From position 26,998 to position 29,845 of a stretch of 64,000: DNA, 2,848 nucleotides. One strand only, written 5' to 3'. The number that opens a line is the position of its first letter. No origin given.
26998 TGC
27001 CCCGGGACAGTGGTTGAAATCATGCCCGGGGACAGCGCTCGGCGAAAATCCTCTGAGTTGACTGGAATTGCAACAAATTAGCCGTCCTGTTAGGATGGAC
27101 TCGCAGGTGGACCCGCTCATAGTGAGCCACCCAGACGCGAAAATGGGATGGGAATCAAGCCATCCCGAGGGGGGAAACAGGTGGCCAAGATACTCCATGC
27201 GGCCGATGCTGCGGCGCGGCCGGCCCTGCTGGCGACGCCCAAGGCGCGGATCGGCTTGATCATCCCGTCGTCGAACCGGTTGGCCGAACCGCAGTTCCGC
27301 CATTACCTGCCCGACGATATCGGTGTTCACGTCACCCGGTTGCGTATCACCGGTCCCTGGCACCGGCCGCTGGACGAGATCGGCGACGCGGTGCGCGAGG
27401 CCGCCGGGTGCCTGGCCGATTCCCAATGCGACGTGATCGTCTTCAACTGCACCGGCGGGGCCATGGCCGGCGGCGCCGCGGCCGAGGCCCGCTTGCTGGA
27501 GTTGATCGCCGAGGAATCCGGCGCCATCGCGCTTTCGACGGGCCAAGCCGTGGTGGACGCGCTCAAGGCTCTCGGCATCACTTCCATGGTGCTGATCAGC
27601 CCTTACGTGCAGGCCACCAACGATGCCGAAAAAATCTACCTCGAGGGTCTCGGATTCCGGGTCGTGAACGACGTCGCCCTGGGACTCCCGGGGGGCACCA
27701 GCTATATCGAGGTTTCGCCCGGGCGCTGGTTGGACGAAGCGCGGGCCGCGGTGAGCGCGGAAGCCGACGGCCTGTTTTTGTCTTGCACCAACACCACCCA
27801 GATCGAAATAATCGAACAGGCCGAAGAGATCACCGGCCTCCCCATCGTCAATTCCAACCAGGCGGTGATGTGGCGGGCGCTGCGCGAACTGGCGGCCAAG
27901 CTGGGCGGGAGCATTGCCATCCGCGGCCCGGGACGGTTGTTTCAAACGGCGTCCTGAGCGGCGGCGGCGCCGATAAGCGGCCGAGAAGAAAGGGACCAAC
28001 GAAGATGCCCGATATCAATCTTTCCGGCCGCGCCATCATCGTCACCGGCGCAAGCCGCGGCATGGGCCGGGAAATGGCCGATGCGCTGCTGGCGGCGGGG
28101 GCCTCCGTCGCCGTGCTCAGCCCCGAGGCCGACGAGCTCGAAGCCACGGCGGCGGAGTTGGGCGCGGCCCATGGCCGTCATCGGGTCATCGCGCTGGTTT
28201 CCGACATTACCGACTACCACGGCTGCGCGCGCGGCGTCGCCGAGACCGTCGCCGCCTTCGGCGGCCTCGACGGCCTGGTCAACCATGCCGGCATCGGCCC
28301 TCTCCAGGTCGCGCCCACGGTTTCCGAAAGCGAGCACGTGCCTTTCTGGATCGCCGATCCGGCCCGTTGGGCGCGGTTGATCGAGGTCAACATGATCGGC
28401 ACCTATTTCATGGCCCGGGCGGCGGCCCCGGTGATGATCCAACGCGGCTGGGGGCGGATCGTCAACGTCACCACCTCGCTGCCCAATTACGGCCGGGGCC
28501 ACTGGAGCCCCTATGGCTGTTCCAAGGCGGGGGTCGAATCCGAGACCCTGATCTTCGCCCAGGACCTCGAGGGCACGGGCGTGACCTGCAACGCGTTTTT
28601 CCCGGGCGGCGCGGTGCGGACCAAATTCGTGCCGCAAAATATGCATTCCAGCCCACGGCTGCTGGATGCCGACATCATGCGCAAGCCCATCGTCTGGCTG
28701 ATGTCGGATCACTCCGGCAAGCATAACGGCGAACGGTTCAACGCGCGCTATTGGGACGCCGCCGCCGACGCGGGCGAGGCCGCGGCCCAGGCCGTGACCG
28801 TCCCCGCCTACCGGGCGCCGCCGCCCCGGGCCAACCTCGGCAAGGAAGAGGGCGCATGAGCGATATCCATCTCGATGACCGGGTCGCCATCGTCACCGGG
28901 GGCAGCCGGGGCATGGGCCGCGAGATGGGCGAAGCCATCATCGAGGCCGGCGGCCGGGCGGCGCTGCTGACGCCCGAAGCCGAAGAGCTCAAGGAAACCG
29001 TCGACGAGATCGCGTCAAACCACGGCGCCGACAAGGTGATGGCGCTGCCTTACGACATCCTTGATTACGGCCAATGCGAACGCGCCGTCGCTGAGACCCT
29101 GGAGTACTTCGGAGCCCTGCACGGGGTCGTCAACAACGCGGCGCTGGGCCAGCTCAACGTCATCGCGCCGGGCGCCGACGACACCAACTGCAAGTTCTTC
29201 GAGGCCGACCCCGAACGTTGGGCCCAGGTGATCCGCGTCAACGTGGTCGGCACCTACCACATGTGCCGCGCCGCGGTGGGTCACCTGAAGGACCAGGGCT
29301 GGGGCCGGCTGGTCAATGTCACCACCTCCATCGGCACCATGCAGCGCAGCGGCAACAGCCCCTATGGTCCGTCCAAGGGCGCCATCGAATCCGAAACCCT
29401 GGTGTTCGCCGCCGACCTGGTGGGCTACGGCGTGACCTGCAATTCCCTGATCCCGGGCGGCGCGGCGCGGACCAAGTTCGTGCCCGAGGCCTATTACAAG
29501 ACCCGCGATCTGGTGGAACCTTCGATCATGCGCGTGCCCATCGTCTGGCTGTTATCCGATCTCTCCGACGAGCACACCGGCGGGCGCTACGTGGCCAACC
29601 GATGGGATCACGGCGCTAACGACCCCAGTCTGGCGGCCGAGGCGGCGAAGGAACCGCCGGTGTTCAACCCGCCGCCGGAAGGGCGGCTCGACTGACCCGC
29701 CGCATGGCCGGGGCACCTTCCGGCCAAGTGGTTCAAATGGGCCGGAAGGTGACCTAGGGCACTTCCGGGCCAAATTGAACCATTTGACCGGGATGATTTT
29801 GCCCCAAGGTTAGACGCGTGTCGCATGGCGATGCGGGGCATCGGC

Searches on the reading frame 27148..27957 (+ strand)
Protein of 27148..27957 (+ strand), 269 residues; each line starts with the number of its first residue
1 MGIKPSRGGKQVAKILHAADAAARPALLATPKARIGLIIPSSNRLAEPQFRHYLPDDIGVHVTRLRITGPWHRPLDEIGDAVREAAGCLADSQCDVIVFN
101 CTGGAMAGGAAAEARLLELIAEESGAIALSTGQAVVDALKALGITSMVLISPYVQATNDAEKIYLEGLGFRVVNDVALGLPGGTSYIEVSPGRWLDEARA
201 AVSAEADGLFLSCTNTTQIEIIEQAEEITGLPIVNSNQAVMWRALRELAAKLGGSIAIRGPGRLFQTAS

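Call 11: search_protein_families(library=pfam, proteins=[window:27148-27957:+])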
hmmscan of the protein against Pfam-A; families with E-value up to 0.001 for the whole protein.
window:27148-27957:+ (269 aa): 2 families
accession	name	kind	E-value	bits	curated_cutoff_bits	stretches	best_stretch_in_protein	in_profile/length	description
PF17645.6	Amdase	-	3.1e-20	73.3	25.9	1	35-250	1-217/228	Arylmalonate decarboxylase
PF01177.27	Asp_Glu_race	-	3.1e-07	30.8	31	1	115-244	80-211/211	Asp/Glu/Hydantoin racemase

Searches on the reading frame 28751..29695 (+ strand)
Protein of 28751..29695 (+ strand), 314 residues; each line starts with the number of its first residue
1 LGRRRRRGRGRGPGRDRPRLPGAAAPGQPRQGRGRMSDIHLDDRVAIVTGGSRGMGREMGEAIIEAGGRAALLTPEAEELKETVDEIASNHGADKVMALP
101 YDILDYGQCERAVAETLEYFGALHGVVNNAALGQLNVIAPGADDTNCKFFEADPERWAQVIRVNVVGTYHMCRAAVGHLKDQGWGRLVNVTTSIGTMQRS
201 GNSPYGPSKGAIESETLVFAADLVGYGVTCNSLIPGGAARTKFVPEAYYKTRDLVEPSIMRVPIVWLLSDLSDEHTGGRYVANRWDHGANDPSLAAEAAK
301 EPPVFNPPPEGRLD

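Call 11: search_protein_families(library=pfam, proteins=[window:28751-29695:+])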
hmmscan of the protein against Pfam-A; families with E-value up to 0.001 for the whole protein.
window:28751-29695:+ (314 aa): 3 families
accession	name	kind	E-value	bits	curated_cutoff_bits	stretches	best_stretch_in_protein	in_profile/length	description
PF00106.31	adh_short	-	2.4e-39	135.3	26.6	1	44-243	1-186/195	short chain dehydrogenase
PF13561.12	adh_short_C2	-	2.3e-29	103.1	27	1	53-238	6-176/236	Enoyl-(Acyl carrier protein) reductase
PF08659.16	KR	-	2.4e-08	34.6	22.6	1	47-143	4-102/180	KR domain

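Call 12: find_encoding_contigs(protein=window:28751-29695:+, flank=3000, max_places=10)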
Protein window:28751-29695:+ (314 aa): no gene with exactly this product is on record in the collection.
